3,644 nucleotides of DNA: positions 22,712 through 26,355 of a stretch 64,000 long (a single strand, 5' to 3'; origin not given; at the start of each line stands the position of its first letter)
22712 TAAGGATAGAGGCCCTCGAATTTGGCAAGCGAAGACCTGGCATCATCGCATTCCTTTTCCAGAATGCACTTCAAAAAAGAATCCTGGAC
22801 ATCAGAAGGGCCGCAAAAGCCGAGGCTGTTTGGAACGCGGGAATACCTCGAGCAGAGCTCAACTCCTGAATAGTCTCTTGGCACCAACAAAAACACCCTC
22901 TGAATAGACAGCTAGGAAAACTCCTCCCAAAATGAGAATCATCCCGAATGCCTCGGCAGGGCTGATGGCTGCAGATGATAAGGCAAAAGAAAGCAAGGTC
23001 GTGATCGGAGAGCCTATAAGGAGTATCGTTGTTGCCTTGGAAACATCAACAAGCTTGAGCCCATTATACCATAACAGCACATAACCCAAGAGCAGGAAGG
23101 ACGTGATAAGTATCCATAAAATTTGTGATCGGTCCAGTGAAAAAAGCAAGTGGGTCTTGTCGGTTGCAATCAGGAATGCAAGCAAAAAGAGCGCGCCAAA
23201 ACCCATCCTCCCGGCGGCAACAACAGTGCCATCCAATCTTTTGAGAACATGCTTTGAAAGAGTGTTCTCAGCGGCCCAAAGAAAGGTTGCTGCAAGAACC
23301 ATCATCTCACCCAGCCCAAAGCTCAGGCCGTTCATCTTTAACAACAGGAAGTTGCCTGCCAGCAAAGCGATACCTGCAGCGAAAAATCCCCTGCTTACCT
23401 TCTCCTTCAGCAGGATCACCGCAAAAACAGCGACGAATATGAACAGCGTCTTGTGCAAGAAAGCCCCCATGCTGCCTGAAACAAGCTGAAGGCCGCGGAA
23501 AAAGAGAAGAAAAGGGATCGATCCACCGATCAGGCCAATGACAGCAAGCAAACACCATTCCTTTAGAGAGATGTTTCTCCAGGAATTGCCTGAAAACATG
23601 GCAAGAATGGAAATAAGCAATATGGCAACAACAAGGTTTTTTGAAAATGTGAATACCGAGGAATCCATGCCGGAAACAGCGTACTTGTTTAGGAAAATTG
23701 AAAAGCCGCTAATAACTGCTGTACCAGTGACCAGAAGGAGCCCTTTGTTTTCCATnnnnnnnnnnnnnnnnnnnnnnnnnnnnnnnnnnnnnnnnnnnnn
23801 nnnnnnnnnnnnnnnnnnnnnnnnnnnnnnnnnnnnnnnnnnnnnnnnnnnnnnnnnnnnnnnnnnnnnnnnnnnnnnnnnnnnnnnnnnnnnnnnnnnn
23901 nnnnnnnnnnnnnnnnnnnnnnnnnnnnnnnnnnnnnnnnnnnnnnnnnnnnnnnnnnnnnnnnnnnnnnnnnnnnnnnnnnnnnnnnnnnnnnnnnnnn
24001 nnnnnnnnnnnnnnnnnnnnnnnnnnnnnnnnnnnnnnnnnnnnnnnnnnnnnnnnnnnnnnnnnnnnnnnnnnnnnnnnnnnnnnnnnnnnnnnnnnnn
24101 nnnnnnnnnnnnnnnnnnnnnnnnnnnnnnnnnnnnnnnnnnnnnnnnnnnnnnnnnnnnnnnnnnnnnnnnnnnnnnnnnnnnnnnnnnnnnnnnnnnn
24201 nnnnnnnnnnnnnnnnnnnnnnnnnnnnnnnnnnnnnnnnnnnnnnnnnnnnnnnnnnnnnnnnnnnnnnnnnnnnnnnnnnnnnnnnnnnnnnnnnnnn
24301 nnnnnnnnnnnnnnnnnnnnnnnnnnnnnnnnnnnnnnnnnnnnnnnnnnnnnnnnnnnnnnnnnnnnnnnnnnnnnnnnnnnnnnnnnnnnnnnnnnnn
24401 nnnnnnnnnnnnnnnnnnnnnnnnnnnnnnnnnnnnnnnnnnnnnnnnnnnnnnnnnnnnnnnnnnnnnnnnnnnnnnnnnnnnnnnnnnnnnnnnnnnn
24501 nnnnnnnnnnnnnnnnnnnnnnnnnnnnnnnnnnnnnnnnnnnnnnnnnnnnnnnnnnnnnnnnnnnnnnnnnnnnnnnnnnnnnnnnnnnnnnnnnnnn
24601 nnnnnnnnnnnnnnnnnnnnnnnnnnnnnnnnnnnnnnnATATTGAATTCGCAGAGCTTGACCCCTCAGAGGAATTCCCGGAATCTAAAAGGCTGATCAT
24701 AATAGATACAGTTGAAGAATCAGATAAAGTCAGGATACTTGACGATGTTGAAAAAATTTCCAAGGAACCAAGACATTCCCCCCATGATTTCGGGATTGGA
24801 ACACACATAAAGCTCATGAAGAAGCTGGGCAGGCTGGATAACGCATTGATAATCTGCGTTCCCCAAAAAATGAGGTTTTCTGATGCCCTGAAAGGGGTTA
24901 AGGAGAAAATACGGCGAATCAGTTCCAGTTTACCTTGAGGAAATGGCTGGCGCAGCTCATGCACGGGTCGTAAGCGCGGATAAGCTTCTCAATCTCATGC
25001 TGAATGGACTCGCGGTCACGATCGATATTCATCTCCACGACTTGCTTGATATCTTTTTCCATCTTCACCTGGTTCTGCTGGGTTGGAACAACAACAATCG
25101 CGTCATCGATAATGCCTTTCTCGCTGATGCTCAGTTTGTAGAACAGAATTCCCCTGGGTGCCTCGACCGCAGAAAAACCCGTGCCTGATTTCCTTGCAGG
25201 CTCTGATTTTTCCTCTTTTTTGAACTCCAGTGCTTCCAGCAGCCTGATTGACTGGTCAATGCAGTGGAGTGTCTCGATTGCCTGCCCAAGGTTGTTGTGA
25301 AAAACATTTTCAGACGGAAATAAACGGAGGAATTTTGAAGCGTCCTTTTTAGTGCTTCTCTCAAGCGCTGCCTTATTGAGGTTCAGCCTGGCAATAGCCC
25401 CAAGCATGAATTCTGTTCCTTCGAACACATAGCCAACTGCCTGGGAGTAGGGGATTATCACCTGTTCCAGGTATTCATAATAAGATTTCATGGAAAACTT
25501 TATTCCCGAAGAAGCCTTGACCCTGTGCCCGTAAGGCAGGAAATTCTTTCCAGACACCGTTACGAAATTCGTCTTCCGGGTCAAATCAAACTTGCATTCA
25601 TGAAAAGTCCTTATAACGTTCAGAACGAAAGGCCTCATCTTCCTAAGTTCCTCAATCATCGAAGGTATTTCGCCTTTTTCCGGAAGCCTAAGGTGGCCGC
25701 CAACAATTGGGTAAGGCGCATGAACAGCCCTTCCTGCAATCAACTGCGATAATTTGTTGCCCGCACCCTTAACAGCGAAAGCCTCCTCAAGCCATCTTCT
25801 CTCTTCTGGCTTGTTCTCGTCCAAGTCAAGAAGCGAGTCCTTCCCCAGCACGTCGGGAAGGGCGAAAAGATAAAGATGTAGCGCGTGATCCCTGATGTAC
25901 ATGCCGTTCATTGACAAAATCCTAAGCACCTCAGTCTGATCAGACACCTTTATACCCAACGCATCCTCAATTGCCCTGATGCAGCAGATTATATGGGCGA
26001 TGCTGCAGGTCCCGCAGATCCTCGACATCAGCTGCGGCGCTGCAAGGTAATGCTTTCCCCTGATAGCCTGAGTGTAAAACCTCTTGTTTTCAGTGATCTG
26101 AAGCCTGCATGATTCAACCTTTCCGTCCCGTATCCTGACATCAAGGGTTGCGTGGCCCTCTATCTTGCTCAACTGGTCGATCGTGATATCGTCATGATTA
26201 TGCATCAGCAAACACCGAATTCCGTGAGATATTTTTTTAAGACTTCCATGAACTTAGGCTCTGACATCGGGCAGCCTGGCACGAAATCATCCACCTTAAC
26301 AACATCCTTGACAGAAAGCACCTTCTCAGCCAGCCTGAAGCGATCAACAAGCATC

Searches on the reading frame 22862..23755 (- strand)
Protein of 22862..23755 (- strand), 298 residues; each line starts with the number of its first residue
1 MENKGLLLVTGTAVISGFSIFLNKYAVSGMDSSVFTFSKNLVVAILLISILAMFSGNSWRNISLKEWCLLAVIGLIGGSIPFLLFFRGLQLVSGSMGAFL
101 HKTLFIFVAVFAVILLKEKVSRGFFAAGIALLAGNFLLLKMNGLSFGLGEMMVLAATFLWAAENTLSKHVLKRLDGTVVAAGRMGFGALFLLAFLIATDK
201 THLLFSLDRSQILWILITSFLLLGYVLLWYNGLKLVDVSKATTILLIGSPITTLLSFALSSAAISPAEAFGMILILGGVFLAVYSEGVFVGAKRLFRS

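Call 21: search_protein_families(library=pfam, proteins=[window:22862-23755:-], max_evalue=0.001)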
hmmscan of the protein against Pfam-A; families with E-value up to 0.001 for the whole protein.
window:22862-23755:- (298 aa): 1 family
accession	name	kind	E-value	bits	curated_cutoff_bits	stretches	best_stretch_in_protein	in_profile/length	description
PF00892.27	EamA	-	6.4e-35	120.8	28.2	2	148-283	2-134/135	EamA-like transporter family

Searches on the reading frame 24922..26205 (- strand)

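Call 22: search_protein_families(library=pfam, proteins=[window:24922-26205:-], max_evalue=0.001)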
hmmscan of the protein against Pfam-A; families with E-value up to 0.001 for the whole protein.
window:24922-26205:- (428 aa): 1 family
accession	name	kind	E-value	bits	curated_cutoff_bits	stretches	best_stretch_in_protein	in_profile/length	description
PF00374.24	NiFeSe_Hases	-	3.9e-25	89.2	25.8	2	48-129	7-88/508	Nickel-dependent hydrogenase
